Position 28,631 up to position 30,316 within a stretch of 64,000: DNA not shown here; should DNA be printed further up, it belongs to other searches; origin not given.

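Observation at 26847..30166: NDP-hexose 2,3-dehydratase plus Gfo/Idh/MocA reductase plus SDR in a Bacteroidota surface-glycan operon: a predicted 2,6-dideoxy (or 3-amino-2,3,6-trideoxy) sugar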

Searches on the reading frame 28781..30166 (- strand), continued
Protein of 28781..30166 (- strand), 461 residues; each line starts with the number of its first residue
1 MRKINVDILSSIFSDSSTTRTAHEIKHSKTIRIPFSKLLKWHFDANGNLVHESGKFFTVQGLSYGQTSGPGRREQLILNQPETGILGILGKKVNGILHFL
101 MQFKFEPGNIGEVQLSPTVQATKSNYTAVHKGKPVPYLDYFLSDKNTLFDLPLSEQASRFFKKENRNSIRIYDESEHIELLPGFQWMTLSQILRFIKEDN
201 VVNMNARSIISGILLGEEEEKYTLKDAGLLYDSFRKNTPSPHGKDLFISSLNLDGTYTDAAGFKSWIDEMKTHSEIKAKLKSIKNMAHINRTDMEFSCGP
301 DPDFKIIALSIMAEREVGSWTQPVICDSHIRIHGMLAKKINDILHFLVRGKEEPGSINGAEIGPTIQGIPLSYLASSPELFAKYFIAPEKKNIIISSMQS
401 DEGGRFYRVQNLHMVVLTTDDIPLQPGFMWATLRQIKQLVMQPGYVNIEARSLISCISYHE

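Call 20: find_related_loci(query=A1, collection=genome_contigs, flank=10000)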
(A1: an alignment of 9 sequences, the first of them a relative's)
Query A1 (461 aa) in genome_contigs; peptide patterns used: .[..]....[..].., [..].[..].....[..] (x = any residue, [..] = any of these).
600 stretches matched a pattern (row limit reached: there are more); 591 encode a relative of the query (tblastn E <= 1e-3); the best 80 are kept; 80 distinct loci.
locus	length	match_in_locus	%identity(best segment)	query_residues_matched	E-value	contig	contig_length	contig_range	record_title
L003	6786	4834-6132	42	33-461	2e-94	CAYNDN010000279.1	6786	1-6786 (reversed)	MAG TPA_asm: uncultured Lentimicrobiaceae bacterium isolate SRP141376_co3_49 genome assembly, contig: NODE_29665_length_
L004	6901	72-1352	40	24-459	5e-94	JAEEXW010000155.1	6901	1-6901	MAG: Bacteroidales bacterium isolate Tb.RUG.530 NODE_55228_length_6901_cov_0.853558, whole genome shotgun sequence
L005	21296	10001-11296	40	29-459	6e-93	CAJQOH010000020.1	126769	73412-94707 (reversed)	MAG: uncultured Flavobacteriales bacterium isolate 10_20180522_Bin_141_sub_1 genome assembly, contig: c_000007562955, wh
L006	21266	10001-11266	41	21-457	2e-91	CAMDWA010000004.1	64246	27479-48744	MAG: Thermoflexus hugenholtzii JAD2 isolate LE-05nov19-69 genome assembly, contig: LE-05nov19-C322, whole genome shotgun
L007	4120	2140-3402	40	33-460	1e-91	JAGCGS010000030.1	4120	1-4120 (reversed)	MAG: Bacteroidaceae bacterium isolate RGIG9776 Yak_Omasum-5__c555520, whole genome shotgun sequence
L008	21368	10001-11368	37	8-459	1e-90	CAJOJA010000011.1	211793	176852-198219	uncultured Bacteroidaceae bacterium isolate Red_deer_4_mag_4 genome assembly, contig: scaffold_322, whole genome shotgun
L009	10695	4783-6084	39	13-457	2e-90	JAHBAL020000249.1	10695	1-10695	MAG: Anaerolineae bacterium isolate AQU-02 c_000000123839, whole genome shotgun sequence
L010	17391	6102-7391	40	32-459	2e-90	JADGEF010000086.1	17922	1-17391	MAG: Marinifilaceae bacterium isolate BB29 NODE_2913_length_17922_cov_16.087022, whole genome shotgun sequence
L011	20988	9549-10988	39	33-460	5e-90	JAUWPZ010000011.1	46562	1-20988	MAG: Sedimentisphaerales bacterium isolate CSMAG_2489 CSMAG_2489_k141_789685_length_46562_cov_18.3020, whole genome shot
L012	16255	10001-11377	37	6-459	2e-89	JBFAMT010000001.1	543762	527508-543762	Actinosynnema sp. NPDC049800 NPDC049800_25_G8.ctg-0001, whole genome shotgun sequence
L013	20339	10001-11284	39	35-459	2e-89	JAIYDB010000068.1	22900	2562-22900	MAG: Cytophagaceae bacterium isolate H1_MAG_00022 pond_H1_MAG_00022_000000000129, whole genome shotgun sequence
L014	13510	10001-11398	40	33-459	1e-88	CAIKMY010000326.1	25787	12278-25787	MAG: uncultured Acidobacteria bacterium isolate LaPlata_bin-2782 genome assembly, contig: bin-2782:326/482, whole genome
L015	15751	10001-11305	40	32-459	7e-89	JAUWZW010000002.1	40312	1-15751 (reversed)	MAG: Candidatus Aenigmatarchaeota archaeon isolate CSMAG_2746 CSMAG_2746_k141_951859_length_40312_cov_28.1593, whole gen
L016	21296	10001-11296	38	19-459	1e-88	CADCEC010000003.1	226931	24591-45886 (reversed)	MAG: uncultured Bacteroidetes bacterium isolate RUG14564 genome assembly, contig: RUG14564_asm_3, whole genome shotgun s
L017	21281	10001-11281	40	28-459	1e-88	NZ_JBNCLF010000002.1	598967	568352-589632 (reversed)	Streptosporangium sp. DT93 NODE_2_length_598967_cov_31.616818, whole genome shotgun sequence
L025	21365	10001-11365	36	8-458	1e-87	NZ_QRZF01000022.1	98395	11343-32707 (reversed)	Bacteroides intestinalis strain AF14-32 AF14-32.Scaf22, whole genome shotgun sequence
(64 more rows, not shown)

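Call 54: search_protein_families(library=pfam, proteins=[L001:6171-7394:-, L002:5642-6844:-, L001:8272-9192:+, L002:8214-9149:+], max_evalue=1)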
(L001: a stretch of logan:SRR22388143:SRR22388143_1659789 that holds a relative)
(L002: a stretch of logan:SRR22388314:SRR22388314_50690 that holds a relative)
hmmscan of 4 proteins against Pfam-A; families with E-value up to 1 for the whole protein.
L001:6171-7394:- (407 aa): 9 families
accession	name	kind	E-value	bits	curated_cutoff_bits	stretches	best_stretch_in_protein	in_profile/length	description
PF00005.33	ABC_tran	-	3.9e-24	86.3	25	1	51-182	1-135/137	ABC transporter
PF13304.12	AAA_21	-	2.6e-06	28.1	27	2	65-82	3-20/304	AAA domain, putative AbiEii toxin, Type IV TA system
PF13555.12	AAA_29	-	0.005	17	27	1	56-78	17-39/61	P-loop containing region of AAA domain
PF13476.12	AAA_23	-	0.0069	17.5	27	1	53-81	12-39/201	AAA domain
PF13238.12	AAA_18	-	0.029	15.3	29.4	1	64-85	1-22/128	AAA domain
PF00004.35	AAA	-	0.065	14.1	21.2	0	66-210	3-105/131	ATPase family associated with various cellular activities (AAA)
PF02463.25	SMC_N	-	0.074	12.9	40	0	64-79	27-42/220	RecF/RecN/SMC N terminal domain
PF01926.29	MMR_HSR1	-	0.11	13.1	21.9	1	64-83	2-21/113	50S ribosome-binding GTPase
PF13175.12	AAA_15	-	0.15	12.1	32.1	1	51-86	14-48/374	AAA ATPase domain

L002:5642-6844:- (400 aa): 11 families
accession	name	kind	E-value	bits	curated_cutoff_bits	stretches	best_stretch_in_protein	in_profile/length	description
PF00005.33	ABC_tran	-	8.6e-22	78.7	25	1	47-178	1-135/137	ABC transporter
PF14524.12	Wzt_C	-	1.5e-08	35.2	30.4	1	277-374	26-130/143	Wzt C-terminal domain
PF13304.12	AAA_21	-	1.1e-06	29.4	27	1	61-80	3-22/304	AAA domain, putative AbiEii toxin, Type IV TA system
PF13555.12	AAA_29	-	0.0033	17.6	27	1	52-75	17-40/61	P-loop containing region of AAA domain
PF13476.12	AAA_23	-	0.0056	17.8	27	1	49-77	12-39/201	AAA domain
PF13175.12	AAA_15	-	0.013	15.6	32.1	1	62-79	28-45/374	AAA ATPase domain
PF00004.35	AAA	-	0.069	14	21.2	0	63-200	4-87/131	ATPase family associated with various cellular activities (AAA)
PF01926.29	MMR_HSR1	-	0.079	13.5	21.9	1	60-79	2-21/113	50S ribosome-binding GTPase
PF13401.12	AAA_22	-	0.15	12.8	27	1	60-124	8-46/130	AAA domain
PF13238.12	AAA_18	-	0.2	12.6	29.4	1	60-80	1-21/128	AAA domain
PF03266.21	NTPase_1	-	0.39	11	23.9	0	168-213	94-136/168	NTPase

L001:8272-9192:+ (306 aa): 4 families
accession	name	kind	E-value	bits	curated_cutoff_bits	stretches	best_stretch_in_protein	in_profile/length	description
PF03071.21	GNT-I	-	0.0004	19.7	25.4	1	94-136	190-232/434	GNT-I family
PF00535.33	Glycos_transf_2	-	0.00097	19.6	23.3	1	10-119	6-102/168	Glycosyl transferase family 2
PF00483.29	NTP_transferase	-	0.0062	16.6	21.2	1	58-121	62-126/245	Nucleotidyl transferase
PF01755.23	Glyco_transf_25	-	0.061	13.6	24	1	97-142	87-132/199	Glycosyltransferase family 25 (LPS biosynthesis protein)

L002:8214-9149:+ (311 aa): 4 families
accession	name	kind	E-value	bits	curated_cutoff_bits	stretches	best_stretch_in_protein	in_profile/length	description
PF03071.21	GNT-I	-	0.0007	18.9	25.4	1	5-137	94-231/434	GNT-I family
PF01755.23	Glyco_transf_25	-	0.00082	19.7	24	1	93-143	80-131/199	Glycosyltransferase family 25 (LPS biosynthesis protein)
PF00483.29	NTP_transferase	-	0.0011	19.1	21.2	1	58-124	60-127/245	Nucleotidyl transferase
PF00535.33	Glycos_transf_2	-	0.0023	18.3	23.3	1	8-130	2-111/168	Glycosyl transferase family 2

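Call 59: find_related_loci(query=window:28781-30166:-, collection=metagenome_contigs, flank=10000)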
Query window:28781-30166:- (461 aa) in metagenome_contigs; peptide patterns used: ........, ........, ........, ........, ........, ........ (x = any residue, [..] = any of these).
45 stretches matched a pattern, but none encodes a relative of the query by tblastn (E <= 1e-3).

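Call 60: find_related_loci(query=A1, collection=metagenome_contigs, flank=10000)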
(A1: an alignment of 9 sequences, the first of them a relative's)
Query A1 (461 aa) in metagenome_contigs; peptide patterns used: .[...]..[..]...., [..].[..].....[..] (x = any residue, [..] = any of these).
600 stretches matched a pattern (row limit reached: there are more); 580 encode a relative of the query (tblastn E <= 1e-3); the best 80 are kept; 80 distinct loci.
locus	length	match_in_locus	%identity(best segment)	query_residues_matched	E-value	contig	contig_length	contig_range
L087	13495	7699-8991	47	32-461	2e-116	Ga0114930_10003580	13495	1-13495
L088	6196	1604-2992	40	2-459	9e-97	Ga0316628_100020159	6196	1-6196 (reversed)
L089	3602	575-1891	42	32-461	2e-95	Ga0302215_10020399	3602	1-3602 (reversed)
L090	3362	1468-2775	41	32-460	7e-95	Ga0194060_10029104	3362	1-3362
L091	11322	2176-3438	40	33-459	2e-93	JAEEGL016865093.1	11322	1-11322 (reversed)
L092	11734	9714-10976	40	33-459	2e-92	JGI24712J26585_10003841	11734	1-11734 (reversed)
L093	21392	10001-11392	40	27-461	2e-92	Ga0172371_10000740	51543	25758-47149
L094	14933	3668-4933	41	33-459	2e-92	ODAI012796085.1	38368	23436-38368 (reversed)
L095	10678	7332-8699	37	8-459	2e-92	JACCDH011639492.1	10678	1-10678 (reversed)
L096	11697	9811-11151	40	6-459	6e-92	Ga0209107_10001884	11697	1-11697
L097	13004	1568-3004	38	2-459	6e-92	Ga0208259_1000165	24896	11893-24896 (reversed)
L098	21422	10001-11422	41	32-459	3e-92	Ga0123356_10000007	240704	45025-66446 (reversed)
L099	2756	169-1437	39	33-461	6e-94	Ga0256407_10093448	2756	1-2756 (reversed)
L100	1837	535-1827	39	33-459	8e-97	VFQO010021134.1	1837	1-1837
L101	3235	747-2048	40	32-459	1e-92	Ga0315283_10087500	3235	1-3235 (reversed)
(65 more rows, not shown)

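Call 66: search_solved_structures(query=L025:12425-13507:+, max_evalue=1e-40)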
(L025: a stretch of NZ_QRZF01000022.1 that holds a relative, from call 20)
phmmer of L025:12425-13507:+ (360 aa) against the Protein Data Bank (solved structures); distinct sequences matched with E-value up to 1e-40: 11.
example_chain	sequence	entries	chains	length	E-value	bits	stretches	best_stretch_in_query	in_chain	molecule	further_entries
2po3_A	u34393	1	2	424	4.8e-55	190.3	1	28-358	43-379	4-dehydrase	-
7b0m_AAA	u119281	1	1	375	4.2e-48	167.5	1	6-323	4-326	Sugar aminotransferase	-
3bn1_A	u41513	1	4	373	8e-48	166.6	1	25-265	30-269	Perosamine synthetase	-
3dr7_A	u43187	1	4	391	9.3e-48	166.4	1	25-265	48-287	Putative perosamine synthetase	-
7b0d_A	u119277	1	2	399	2.4e-47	165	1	17-358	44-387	Glutamine--scyllo-inositol transaminase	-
3dr4_A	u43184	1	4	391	6.4e-47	163.6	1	25-265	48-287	Putative perosamine synthetase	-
3nu7_A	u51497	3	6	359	1.4e-42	149.3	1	36-313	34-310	Aminotransferase WbpE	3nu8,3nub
3nyu_A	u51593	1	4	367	1.5e-42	149.3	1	36-313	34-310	Aminotransferase WbpE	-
3nys_A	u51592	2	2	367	8.8e-42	146.7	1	36-313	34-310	Aminotransferase WbpE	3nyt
8e75_A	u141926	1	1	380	2.9e-41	145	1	36-354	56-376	DegT/DnrJ/EryC1/StrS aminotransferase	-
8e77_A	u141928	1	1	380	2.9e-41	145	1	36-354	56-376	DegT/DnrJ/EryC1/StrS aminotransferase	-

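Call 68: search_protein_representatives(protein=window:28781-30166:-)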
Query: 461 residues. Proteins with E-value up to 0.001 (for the whole library): 1466; up to 1e-10: 1059; up to 1e-30: 532. The best 150 are listed.
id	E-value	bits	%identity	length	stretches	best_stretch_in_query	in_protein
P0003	3.7e-148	510.2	53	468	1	4-461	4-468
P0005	2.3e-125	435.1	49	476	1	30-460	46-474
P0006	1.7e-117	409.2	46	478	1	29-459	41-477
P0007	5.8e-117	407.4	48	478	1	30-461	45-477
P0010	3.2e-96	339.0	42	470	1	32-458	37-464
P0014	1.5e-93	330.2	48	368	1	101-461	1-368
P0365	3.3e-93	329.1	38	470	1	3-461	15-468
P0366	7.8e-87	308.1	42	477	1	29-460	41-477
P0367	6.6e-86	305.0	43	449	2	32-218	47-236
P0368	2.7e-82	293.2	44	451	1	29-458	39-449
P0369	2.1e-81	290.2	37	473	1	21-458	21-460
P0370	5.4e-81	288.9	39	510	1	30-459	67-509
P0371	2.0e-80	287.0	43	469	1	30-458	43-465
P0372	1.6e-78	280.7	39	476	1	29-459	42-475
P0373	1.0e-77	278.0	41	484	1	31-457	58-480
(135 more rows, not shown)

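Call 79: predict_structure(alignment_id=A2)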
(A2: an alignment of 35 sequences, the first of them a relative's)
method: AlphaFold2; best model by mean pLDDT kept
length: 320 residues; sequences in the alignment: 35
mean_pLDDT: 94.8   pTM: 0.92
mean pLDDT of the five models: 94.8, 94.7, 94.3, 93.6, 93.4
residues with pLDDT >= 90: 275; 70-90: 43; 50-70: 2; < 50: 0
segments of 3 or more residues with pLDDT < 50: none
pLDDT, mean of each block of 10 residues (from residue 1): 89 97 97 97 98 96 98 98 84 94 98 98 92 95 92 97 98 96 85 91 96 96 98 98 97 97 97 92 95 96 94 84
secondary structure, 60 per line:
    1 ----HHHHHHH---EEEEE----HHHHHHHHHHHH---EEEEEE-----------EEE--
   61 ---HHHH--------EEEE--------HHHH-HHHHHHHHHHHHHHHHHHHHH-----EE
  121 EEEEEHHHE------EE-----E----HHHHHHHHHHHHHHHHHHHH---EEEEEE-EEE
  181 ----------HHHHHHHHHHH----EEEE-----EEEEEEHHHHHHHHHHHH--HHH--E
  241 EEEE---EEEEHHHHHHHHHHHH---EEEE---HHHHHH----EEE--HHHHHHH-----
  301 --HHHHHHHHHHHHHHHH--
elements in order: H5-11 E15-19 H24-35 E39-44 E56-58 H64-67 E76-79 H88-91 H93-113 E119-125 H148-167 E171-176 E178-180 H191-201 E206-209 E215-220 H221-232 E240-244 E248-251 H252-263 E267-270 H274-279 E284-286 H289-295 H303-318
